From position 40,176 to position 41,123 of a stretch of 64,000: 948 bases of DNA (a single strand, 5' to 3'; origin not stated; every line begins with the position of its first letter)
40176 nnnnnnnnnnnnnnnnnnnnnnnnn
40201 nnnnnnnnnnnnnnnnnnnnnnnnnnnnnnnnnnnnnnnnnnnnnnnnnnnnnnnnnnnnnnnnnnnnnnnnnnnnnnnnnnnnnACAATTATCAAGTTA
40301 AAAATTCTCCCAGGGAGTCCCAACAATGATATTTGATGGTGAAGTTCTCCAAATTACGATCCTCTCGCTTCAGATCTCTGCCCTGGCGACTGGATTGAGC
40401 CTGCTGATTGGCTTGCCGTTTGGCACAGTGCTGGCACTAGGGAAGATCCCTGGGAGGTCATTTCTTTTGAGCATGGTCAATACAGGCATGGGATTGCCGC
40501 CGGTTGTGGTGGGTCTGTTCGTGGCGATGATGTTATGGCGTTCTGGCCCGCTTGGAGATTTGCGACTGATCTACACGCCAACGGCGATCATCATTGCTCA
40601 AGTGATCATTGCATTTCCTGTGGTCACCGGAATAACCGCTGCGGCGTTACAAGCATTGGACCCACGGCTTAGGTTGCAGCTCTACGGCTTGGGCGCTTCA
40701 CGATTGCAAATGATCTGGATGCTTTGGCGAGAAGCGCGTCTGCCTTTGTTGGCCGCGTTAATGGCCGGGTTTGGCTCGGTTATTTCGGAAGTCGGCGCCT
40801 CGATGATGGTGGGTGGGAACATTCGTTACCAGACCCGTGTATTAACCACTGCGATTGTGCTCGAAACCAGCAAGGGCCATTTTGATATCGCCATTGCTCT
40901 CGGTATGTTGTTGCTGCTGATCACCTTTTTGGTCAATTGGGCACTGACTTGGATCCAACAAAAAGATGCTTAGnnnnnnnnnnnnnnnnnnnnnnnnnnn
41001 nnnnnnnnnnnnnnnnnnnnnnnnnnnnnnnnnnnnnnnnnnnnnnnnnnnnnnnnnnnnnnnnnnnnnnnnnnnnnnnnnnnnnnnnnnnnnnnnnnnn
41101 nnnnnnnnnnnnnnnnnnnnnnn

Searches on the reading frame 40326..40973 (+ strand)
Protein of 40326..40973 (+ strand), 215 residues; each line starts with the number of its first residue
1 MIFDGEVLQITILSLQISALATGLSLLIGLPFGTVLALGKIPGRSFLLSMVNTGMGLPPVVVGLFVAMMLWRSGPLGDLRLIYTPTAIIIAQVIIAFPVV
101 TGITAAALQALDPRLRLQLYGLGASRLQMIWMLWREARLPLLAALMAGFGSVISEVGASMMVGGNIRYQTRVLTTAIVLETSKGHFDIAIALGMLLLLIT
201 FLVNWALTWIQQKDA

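Call 43: search_protein_families(library=pfam, proteins=[window:40326-40973:+], max_evalue=0.00001)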
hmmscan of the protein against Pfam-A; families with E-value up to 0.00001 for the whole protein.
window:40326-40973:+ (215 aa): 1 family
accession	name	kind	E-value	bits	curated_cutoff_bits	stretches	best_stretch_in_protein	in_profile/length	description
PF00528.27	BPD_transp_1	-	5.6e-14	52.7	26.4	1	29-213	1-181/184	Binding-protein-dependent transport system inner membrane component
